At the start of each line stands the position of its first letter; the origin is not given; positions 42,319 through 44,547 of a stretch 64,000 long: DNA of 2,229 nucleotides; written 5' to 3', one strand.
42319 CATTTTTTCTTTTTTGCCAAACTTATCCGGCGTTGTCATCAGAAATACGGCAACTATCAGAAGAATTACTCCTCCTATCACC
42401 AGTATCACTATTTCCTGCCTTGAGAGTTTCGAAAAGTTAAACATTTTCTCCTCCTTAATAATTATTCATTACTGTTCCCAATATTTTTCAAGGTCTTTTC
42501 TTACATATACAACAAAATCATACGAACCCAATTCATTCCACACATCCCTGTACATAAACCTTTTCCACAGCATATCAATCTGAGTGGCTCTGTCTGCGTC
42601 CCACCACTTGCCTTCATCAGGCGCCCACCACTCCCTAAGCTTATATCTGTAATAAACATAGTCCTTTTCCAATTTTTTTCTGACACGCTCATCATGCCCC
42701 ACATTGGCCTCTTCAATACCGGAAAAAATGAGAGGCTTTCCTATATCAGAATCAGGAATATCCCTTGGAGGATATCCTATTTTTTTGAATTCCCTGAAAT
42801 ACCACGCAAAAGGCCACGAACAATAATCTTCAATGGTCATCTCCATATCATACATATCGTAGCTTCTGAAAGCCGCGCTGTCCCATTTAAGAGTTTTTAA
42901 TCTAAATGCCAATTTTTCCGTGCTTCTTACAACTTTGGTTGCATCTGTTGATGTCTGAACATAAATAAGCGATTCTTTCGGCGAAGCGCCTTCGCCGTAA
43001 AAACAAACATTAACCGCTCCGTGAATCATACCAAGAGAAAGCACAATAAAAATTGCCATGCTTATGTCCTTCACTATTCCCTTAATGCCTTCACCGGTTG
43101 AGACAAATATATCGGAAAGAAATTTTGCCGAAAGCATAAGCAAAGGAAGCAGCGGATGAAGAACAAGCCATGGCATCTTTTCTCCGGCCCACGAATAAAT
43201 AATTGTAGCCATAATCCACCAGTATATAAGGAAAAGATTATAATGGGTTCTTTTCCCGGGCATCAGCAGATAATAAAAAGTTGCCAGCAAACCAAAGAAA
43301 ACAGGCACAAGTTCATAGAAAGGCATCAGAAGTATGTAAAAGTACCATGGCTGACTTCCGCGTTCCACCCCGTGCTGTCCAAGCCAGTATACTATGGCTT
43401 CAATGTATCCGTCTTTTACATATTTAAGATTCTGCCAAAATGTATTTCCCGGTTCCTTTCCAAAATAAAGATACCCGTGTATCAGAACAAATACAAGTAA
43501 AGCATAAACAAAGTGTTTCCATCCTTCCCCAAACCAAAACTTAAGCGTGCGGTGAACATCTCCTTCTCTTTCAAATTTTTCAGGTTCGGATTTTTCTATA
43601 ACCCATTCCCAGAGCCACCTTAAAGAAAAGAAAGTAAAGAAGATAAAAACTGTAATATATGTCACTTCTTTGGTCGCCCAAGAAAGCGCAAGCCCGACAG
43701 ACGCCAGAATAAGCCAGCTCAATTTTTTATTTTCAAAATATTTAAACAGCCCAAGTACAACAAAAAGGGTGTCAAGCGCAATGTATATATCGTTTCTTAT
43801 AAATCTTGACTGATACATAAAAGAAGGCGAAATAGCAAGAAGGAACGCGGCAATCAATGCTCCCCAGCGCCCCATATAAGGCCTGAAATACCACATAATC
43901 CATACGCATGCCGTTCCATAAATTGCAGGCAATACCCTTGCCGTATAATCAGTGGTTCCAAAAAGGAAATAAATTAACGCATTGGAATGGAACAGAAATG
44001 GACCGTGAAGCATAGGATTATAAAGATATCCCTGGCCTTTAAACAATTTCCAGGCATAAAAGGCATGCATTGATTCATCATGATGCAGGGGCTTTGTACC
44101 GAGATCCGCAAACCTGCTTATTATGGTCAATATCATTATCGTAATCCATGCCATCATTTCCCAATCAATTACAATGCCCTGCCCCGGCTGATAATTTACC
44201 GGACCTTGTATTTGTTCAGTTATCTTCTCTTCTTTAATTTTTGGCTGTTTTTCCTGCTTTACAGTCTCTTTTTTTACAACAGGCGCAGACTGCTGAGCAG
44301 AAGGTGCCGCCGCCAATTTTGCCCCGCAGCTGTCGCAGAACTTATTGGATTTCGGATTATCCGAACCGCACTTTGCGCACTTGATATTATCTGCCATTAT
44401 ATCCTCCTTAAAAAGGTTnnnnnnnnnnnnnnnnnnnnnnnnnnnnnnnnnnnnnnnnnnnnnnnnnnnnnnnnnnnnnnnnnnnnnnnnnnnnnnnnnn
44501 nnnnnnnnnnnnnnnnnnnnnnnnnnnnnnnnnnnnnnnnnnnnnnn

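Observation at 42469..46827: Adjacent giant membrane proteins (642 and 802 aa) each carrying a Cys4 zinc ribbon; the 802-aa member has the YYY motif of Chlor_Arch_YYY/DUF2298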

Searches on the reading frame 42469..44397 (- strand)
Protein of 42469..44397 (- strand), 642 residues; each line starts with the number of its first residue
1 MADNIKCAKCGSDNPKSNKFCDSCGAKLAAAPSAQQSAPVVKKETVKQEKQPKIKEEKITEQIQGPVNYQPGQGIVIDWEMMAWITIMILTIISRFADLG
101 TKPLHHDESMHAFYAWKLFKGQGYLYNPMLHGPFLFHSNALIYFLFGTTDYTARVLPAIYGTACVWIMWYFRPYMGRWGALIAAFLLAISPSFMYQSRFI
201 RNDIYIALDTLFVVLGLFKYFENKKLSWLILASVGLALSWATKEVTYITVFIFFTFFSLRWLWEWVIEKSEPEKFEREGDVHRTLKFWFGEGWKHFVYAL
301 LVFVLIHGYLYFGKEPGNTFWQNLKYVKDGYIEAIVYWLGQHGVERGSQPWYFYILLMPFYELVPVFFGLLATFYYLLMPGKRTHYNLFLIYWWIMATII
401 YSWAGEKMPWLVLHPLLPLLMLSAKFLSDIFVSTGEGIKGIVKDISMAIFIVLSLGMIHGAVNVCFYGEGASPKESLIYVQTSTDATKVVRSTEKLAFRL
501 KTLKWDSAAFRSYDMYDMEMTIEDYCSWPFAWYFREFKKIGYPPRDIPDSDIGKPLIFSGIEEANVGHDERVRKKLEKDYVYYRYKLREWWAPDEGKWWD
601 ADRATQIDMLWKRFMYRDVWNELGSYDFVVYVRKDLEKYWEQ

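Call 3: search_protein_families(library=pfam, proteins=[window:42469-44397:-], max_evalue=0.01)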
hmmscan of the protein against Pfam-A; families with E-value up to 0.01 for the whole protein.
window:42469-44397:- (642 aa): 4 families
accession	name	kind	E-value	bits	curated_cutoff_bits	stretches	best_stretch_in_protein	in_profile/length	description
PF02366.24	PMT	-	5e-13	49.6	22.7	1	121-312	55-234/245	Dolichyl-phosphate-mannose-protein mannosyltransferase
PF13231.12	PMT_2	-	2.8e-10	41.1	26.1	1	131-258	2-132/160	Dolichyl-phosphate-mannose-protein mannosyltransferase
PF13240.11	Zn_Ribbon_1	-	1.8e-05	24.8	25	1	6-28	1-23/23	zinc-ribbon domain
PF12773.13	DZR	-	5.8e-05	23.6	27.3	1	7-29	1-23/45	Double zinc ribbon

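Call 4: search_protein_families(library=ncbifam, proteins=[window:42469-44397:-], max_evalue=0.01)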
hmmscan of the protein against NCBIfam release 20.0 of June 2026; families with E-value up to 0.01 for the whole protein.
window:42469-44397:- (642 aa): 2 families
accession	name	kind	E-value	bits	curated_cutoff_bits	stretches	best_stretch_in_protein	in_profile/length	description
TIGR03663.1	TIGR03663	subfamily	1.3e-85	288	126.25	1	83-539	3-432/435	flippase activity-associated protein Agl23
NF011149.0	PRK14559.1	equivalog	0.0026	16.6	374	1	5-43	2-40/642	serine/threonine phosphatase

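Call 6: find_homologous_proteins(query=window:42469-44397:-, max_evalue=1e-10)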
Query window:42469-44397:- (642 aa): 1969 proteins with E <= 1e-10 among 8000 candidates; the best 120 are listed.
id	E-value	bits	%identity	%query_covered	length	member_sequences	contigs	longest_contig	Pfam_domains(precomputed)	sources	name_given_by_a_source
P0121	0.0e+0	1520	100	100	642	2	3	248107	PF13240.12,PF02366.25,PF13231.13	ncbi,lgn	-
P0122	2.6e-283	960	62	100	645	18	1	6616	PF13240.12,PF02366.25,PF12773.14,PF13231.13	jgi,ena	-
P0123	2.4e-268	910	58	100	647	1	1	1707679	PF13240.12,PF12773.14,PF13231.13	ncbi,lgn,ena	-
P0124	4.8e-268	909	58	100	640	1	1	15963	PF13240.12,PF13231.13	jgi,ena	-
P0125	1.3e-263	895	59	100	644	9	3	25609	PF13240.12,PF13231.13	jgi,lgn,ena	-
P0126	9.6e-261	885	58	100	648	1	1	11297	PF13240.12,PF13231.13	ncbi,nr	ncbi:MAG: TIGR03663 family protein [Candidatus Goldbacteria bacterium]|nr:TIGR03663 family protein [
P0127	4.1e-260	883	58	100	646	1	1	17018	PF13240.12,PF13231.13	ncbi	-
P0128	2.0e-259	881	57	100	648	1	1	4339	PF13240.12,PF13231.13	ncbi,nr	ncbi:MAG: TIGR03663 family protein [Candidatus Goldbacteria bacterium]|nr:TIGR03663 family protein [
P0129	5.4e-258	876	56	100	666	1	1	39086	PF13240.12,PF12773.14,PF13231.13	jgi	jgi:uncharacterized protein (TIGR03663 family)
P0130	6.0e-258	876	55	100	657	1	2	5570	PF13240.12,PF02366.25,PF13231.13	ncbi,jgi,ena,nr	ncbi:MAG TPA: TIGR03663 family protein [bacterium]|nr:TIGR03663 family protein [bacterium]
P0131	1.7e-257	874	58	100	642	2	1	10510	PF13240.12,PF13231.13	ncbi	-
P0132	2.9e-255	867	57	100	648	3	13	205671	PF13240.12,PF13231.13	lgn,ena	-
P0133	1.3e-254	865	57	100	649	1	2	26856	PF13240.12,PF12773.14,PF13231.13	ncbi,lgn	ncbi:MAG: flippase activity-associated protein Agl23 [Candidatus Goldiibacteriota bacterium]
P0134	1.4e-254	865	56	100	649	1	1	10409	PF13240.12,PF13231.13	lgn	-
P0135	1.8e-254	864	58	100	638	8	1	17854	PF13240.12,PF13231.13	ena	-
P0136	2.0e-254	864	56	100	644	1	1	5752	PF13240.12,PF12773.14,PF13231.13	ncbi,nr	ncbi:MAG: TIGR03663 family protein [Spirochaetia bacterium]|nr:TIGR03663 family protein [Spirochaeti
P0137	2.2e-254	864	55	100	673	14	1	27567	PF13240.12,PF12773.14,PF13231.13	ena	-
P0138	5.7e-252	856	54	100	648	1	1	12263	PF13240.12,PF13231.13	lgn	-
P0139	2.4e-251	854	56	100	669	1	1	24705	PF13240.12,PF12773.14,PF13231.13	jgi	jgi:uncharacterized protein (TIGR03663 family)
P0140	1.1e-249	849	56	100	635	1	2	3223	PF13240.12,PF13231.13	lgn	-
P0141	1.8e-249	848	56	100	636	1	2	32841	PF13240.12,PF13231.13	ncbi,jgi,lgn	-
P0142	4.8e-247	840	55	100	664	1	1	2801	PF13240.12,PF12773.14,PF13231.13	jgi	jgi:uncharacterized protein (TIGR03663 family)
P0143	7.5e-247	839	55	100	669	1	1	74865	PF13240.12,PF12773.14,PF13231.13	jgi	jgi:uncharacterized protein (TIGR03663 family)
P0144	4.6e-246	837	55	100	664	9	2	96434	PF13240.12,PF12773.14,PF13231.13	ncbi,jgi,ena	jgi:uncharacterized protein (TIGR03663 family)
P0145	1.2e-244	832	55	100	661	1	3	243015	PF13240.12,PF12773.14,PF13231.13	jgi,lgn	jgi:uncharacterized protein (TIGR03663 family)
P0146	2.9e-240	817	53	100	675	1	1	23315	PF13240.12,PF13231.13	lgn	-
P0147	5.1e-238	810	52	100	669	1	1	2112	PF13240.12,PF13231.13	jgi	-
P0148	1.9e-237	808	54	100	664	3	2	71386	PF13240.12,PF12773.14,PF24463.2,PF13231.13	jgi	jgi:uncharacterized protein (TIGR03663 family)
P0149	1.3e-220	753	52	100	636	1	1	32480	PF13240.12,PF12773.14,PF13231.13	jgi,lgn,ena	-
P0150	1.8e-218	745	52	100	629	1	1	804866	PF13240.12,PF12773.14,PF13231.13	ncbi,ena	-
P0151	5.4e-211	721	51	100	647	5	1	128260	PF13240.12,PF02366.25,PF13231.13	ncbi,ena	ncbi:MAG: flippase activity-associated protein Agl23 [bacterium]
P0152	4.7e-155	536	40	99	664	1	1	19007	PF13240.12,PF02366.25,PF12773.14,PF13231.13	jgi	-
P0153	6.9e-155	535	55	66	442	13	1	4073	-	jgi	jgi:uncharacterized protein (TIGR03663 family)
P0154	2.6e-154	533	40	99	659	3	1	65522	PF13240.12,PF02366.25,PF12773.14,PF24463.2,PF13231.13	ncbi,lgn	-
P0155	3.1e-145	503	39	99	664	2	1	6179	PF13240.12,PF12773.14,PF13231.13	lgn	-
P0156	5.8e-145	502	38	99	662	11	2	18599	PF13240.12,PF13231.13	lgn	-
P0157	8.4e-143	495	38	98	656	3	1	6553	PF13240.12,PF02366.25,PF13231.13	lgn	-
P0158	5.1e-142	493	39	99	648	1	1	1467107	PF13240.12,PF02366.25,PF13231.13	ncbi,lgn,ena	-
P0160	7.2e-127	443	37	99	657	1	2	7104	PF13231.13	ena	-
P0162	8.2e-112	393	43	41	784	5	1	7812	PF13240.12,PF02366.25,PF13231.13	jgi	-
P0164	1.6e-110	389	41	40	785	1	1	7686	PF13240.12,PF02366.25,PF13231.13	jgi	jgi:uncharacterized protein (TIGR03663 family)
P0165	7.7e-110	386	43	41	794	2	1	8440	PF13240.12,PF13231.13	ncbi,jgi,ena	jgi:uncharacterized protein (TIGR03663 family)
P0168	5.4e-109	384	43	41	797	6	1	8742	PF13240.12,PF13248.12,PF13231.13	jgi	-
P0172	4.0e-106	374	40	41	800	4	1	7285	PF13240.12,PF13231.13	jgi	jgi:uncharacterized protein (TIGR03663 family)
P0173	1.2e-105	373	40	41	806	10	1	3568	PF13240.12,PF02366.25,PF13231.13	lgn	-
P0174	3.2e-105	371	40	41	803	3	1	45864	PF13240.12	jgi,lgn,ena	-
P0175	7.1e-105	370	39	41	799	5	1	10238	PF13240.12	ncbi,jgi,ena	jgi:uncharacterized protein (TIGR03663 family)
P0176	7.9e-105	370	41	41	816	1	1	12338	PF13240.12,PF02366.25,PF13248.12,PF13231.13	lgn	-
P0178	3.9e-104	368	39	41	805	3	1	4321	PF13240.12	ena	-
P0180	7.9e-104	366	41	41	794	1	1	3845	PF13240.12,PF13231.13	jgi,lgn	jgi:uncharacterized protein (TIGR03663 family)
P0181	1.0e-103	366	41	41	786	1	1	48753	PF13240.12,PF02366.25,PF13231.13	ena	-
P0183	2.3e-103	365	40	41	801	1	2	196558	PF13240.12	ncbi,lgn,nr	ncbi:MAG TPA: flippase activity-associated protein Agl23 [bacterium]|nr:flippase activity-associated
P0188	2.4e-101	358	37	41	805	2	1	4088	PF13240.12,PF02366.25,PF13231.13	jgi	-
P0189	3.3e-101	358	36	95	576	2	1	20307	PF13231.13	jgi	jgi:uncharacterized protein (TIGR03663 family)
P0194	4.7e-100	354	44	29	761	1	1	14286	PF02366.25,PF13231.13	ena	-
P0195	6.6e-100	354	42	44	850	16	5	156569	PF13240.12,PF12773.14,PF13231.13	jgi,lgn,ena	jgi:uncharacterized protein (TIGR03663 family)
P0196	9.3e-100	353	35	99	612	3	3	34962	PF02366.25,PF13231.13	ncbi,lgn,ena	-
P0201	3.2e-98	348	43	59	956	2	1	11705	PF02366.25,PF17170.11,PF24684.2,PF01436.28,PF25021.2,PF08450.19,PF13231.13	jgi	jgi:uncharacterized protein (TIGR03663 family)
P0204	2.2e-97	345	33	92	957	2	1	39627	PF17170.11,PF13449.13,PF24684.2,PF01436.28,PF25021.2,PF08450.19,PF13231.13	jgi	jgi:uncharacterized protein (TIGR03663 family)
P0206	1.2e-96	343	43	54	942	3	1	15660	PF17170.11,PF23500.2,PF13449.13,PF24684.2,PF01436.28,PF25021.2,PF06739.18,PF08450.19,PF13231.13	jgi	jgi:uncharacterized protein (TIGR03663 family)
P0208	1.9e-96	342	32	87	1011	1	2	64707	PF17170.11,PF13449.13,PF01436.28,PF25021.2,PF08450.19,PF13231.13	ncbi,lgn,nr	ncbi:MAG: TIGR03663 family protein [Chloroflexi bacterium]|nr:TIGR03663 family protein [Chloroflexot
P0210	7.0e-96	340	52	28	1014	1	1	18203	PF17170.11,PF13449.13,PF20067.6,PF02393.22,PF24684.2,PF01436.28,PF25021.2,PF06739.18,PF08450.19,PF13231.13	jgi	jgi:uncharacterized protein (TIGR03663 family)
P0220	1.8e-94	336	46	33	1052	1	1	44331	PF17170.11,PF13449.13,PF24684.2,PF01436.28,PF25021.2,PF08450.19,PF13231.13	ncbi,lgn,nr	ncbi:MAG: TIGR03663 family protein [Chloroflexi bacterium]|nr:TIGR03663 family protein [Chloroflexot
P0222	2.3e-94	335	37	56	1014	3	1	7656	PF17170.11,PF13449.13,PF20067.6,PF02393.22,PF24684.2,PF01436.28,PF25021.2,PF06739.18,PF08450.19,PF13231.13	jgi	jgi:uncharacterized protein (TIGR03663 family)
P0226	8.5e-94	333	38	56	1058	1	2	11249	PF17170.11,PF13449.13,PF02393.22,PF24684.2,PF01436.28,PF25021.2,PF06739.18,PF08450.19,PF13231.13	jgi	jgi:uncharacterized protein (TIGR03663 family)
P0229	1.8e-93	332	42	29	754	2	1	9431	PF02366.25,PF13231.13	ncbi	-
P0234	8.8e-93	330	49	29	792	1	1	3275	PF13231.13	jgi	jgi:uncharacterized protein (TIGR03663 family)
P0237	1.3e-92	329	38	56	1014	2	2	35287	PF02366.25,PF17170.11,PF13449.13,PF24684.2,PF01436.28,PF25021.2,PF06739.18,PF08450.19,PF13231.13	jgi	jgi:uncharacterized protein (TIGR03663 family)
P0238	1.7e-92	329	35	93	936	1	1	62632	PF17170.11,PF13449.13,PF24684.2,PF01436.28,PF25021.2,PF08450.19,PF13231.13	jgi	jgi:uncharacterized protein (TIGR03663 family)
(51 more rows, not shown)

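Call 23: search_solved_structures(query=A2, max_evalue=0.01)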
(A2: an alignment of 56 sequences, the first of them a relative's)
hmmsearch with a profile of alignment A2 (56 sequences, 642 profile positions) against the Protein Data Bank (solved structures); distinct sequences matched with E-value up to 0.01: 1.
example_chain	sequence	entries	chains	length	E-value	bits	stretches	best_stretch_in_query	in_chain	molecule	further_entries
5ezm_A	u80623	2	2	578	6.4e-08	34.7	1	64-423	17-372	4-amino-4-deoxy-L-arabinose transferase or related glycosyltransferases of PMT family | 4-amino-4-deoxy-L-arabinose (L-Ara4N) transferase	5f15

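Call 30: predict_structure(alignment_id=A2)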
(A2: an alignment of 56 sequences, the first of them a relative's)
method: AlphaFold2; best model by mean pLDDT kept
length: 642 residues; sequences in the alignment: 56
mean_pLDDT: 89.1   pTM: 0.86
mean pLDDT of the five models: 89.1, 89.0, 88.4, 87.3, 87.1
residues with pLDDT >= 90: 449; 70-90: 131; 50-70: 28; < 50: 34
segments of 3 or more residues with pLDDT < 50: 32-51, 53-64
pLDDT, mean of each block of 10 residues (from residue 1): 74 88 85 42 44 47 54 83 98 96 91 94 86 93 97 98 98 97 98 95 96 98 97 97 92 98 98 96 97 98 97 92 94 89 72 88 97 98 97 96 81 96 98 91 97 96 83 69 91 96 90 94 92 95 91 96 79 96 90 82 95 83 81 97 83
secondary structure, 60 per line:
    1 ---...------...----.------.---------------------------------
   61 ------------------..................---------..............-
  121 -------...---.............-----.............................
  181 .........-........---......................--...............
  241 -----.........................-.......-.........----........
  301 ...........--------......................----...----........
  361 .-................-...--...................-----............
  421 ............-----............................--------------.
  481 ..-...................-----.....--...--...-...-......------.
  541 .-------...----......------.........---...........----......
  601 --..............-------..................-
elements in order: E4-6 E13-15 H79-96 H106-119 H134-146 H152-189 H191-198 H202-223 H226-240 H246-270 H272-278 H280-288 H293-311 H320-341 H353-361 H363-378 H385-403 H409-432 H438-465 E480-482 H484-502 H508-512 E520-522 H528-533 E556-561 H568-576 E580-590 H595-600 H603-616 E624-633 H634-641

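Call 33: fold_search(model_id=the predicted structure, library=pdb)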
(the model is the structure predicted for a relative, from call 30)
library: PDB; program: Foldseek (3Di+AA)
matches with E <= 10: 215; with E <= 0.001: 28
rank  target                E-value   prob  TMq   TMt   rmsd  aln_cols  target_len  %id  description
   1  8age_A                4.1e-08  1.00  0.45  0.45  11.5       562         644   12  Structure of yeast oligosaccharylransferase complex with acceptor peptide bound (released 2022-12-07)
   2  7oci_F                5.6e-08  1.00  0.46  0.46  11.4       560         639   12  Cryo-EM structure of yeast Ost6p containing oligosaccharyltransferase complex (released 2022-02-16)
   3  6ezn_F                1.2e-07  1.00  0.45  0.44  13.1       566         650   12  Cryo-EM structure of the yeast oligosaccharyltransferase (OST) complex (released 2018-01-17)
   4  8pn9_A                1.6e-07  1.00  0.48  0.47  10.4       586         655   12  Structure of human oligosaccharyltransferase OST-A complex bound to NGI-1 (released 2024-05-08)
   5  7e9s_A                2.0e-07  1.00  0.48  0.37   8.2       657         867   14  Archaeal oligosaccharyltransferase AglB from Archaeoglobus fulgidus in complex with an inhibitory peptide and a dolich (released 2021-09-08)
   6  8b6l_I                2.1e-07  1.00  0.45  0.43  14.1       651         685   10  Subtomogram average of the human Sec61-TRAP-OSTA-translocon (released 2022-12-07)
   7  9i5k_A                2.3e-07  1.00  0.45  0.56   6.6       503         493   15  Structure of the Chaetomium thermophilum Pmt4 homodimer (C2 symmetry) (released 2025-12-24)
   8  9n9j_I                2.3e-07  1.00  0.43  0.39  14.7       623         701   14  Structure of a GRP94 folding intermediate engaged with a CCDC134- and FKBP11-bound secretory translocon (released 2025-11-19)
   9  6s7t_A                2.4e-07  1.00  0.44  0.41  12.6       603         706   13  Cryo-EM structure of human oligosaccharyltransferase complex OST-B (released 2019-12-18)
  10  8agb_A                3.7e-07  1.00  0.47  0.47  11.4       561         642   11  Structure of yeast oligosaccharylransferase complex with lipid-linked oligosaccharide bound (released 2022-12-07)
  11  6c26_A                4.6e-07  1.00  0.46  0.45  15.7       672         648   11  The Cryo-EM structure of a eukaryotic oligosaccharyl transferase complex (released 2018-01-31)
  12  5ezm                  4.8e-07  1.00  0.48  0.57  12.5       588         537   12  Crystal Structure of ArnT from Cupriavidus metallidurans in the apo state (released 2016-02-17)
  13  3waj                  6.0e-07  1.00  0.48  0.40  14.3       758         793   14  Crystal structure of the Archaeoglobus fulgidus oligosaccharyltransferase (O29867_ARCFU) complex with Zn and sulfate (released 2013-10-30)
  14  5f15                  1.1e-06  1.00  0.47  0.55  12.5       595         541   12  Crystal Structure of ArnT from Cupriavidus metallidurans bound to Undecaprenyl phosphate (released 2016-02-17)
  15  9s6u_A                1.1e-06  1.00  0.46  0.51   9.0       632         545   12  Ternary cryo-EM structure of human ALG9 with Dol25-PP-GlcNAc2Man8, Dol25-P-Man and Fab (released 2026-03-18)
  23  6p25_B                2.0e-05  1.00  0.29  0.27   4.7       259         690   16  Structure of S. cerevisiae protein O-mannosyltransferase Pmt1-Pmt2 complex bound to the sugar donor and a peptide acce (released 2019-07-10)
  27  6p25_A                1.2e-04  1.00  0.29  0.25   5.2       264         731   20  Structure of S. cerevisiae protein O-mannosyltransferase Pmt1-Pmt2 complex bound to the sugar donor and a peptide acce (released 2019-07-10)
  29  7bvc_B                2.8e-03  1.00  0.34  0.23   9.8       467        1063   12  Cryo-EM structure of Mycobacterium smegmatis arabinosyltransferase EmbA-EmbB-AcpM2 in complex with ethambutol (released 2020-04-29)
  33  7bvc_A                1.8e-02  1.00  0.38  0.24   6.6       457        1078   12  Cryo-EM structure of Mycobacterium smegmatis arabinosyltransferase EmbA-EmbB-AcpM2 in complex with ethambutol (released 2020-04-29)
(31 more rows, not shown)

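Call 46: find_encoding_contigs(protein=P0195, flank=9000, max_places=1)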
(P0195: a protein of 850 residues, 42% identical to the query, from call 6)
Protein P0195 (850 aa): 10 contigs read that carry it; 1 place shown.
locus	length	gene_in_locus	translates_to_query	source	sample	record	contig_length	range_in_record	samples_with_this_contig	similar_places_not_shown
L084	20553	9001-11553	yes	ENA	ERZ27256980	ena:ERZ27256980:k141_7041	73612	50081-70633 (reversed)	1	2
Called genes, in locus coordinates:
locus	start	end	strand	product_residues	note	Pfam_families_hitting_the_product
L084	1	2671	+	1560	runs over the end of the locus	PF13231:PMT_2 (weak), PF10060:DUF2298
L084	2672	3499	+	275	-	-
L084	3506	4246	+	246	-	PF12483:GIDE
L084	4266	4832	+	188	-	PF04011:LemA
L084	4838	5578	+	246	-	PF00535:Glycos_transf_2, PF13641:Glyco_tranf_2_3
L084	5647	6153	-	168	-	PF00149:Metallophos, PF12850:Metallophos_2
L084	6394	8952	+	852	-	PF10060:DUF2298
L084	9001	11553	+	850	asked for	PF12773:DZR (weak), PF13240:Zn_Ribbon_1 (weak), PF13231:PMT_2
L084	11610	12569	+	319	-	PF25021:TEN_NHL (faint), PF08450:SGL (faint), PF01436:NHL, PF17170:DUF5128 (faint), PF01436:NHL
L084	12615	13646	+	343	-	PF08450:SGL (faint), PF06739:SBBP (faint), PF17170:DUF5128 (faint), PF25021:TEN_NHL (faint), PF01436:NHL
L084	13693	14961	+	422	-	-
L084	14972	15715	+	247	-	PF00535:Glycos_transf_2, PF13641:Glyco_tranf_2_3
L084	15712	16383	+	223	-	PF13489:Methyltransf_23, PF01209:Ubie_methyltran (weak), PF13847:Methyltransf_31, PF08241:Methyltransf_11, PF08242:Methyltransf_12, PF13649:Methyltransf_25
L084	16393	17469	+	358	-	-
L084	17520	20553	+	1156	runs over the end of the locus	PF13231:PMT_2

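Call 47: find_encoding_contigs(protein=P0196, flank=9000, max_places=1)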
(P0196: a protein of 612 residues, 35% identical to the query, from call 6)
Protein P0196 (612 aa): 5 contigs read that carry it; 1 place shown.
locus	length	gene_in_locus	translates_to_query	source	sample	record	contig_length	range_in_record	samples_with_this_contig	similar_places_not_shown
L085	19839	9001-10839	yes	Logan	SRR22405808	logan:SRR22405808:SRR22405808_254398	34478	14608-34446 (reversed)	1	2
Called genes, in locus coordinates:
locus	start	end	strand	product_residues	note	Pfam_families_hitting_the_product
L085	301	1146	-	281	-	PF01940:DUF92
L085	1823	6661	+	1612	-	PF13231:PMT_2, PF10060:DUF2298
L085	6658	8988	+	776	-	PF10060:DUF2298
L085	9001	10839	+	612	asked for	PF02366:PMT, PF13231:PMT_2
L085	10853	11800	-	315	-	PF08445:FR47 (faint), PF00583:Acetyltransf_1, PF13673:Acetyltransf_10, PF13508:Acetyltransf_7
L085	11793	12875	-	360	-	-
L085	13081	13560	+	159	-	-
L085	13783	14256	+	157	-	PF00011:HSP20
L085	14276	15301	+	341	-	PF01207:Dus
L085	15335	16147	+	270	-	PF01261:AP_endonuc_2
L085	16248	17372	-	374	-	PF01266:DAO, PF13450:NAD_binding_8 (weak)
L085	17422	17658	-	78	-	PF00355:Rieske (weak)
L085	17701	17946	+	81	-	-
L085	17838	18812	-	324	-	PF04909:Amidohydro_2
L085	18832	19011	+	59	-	-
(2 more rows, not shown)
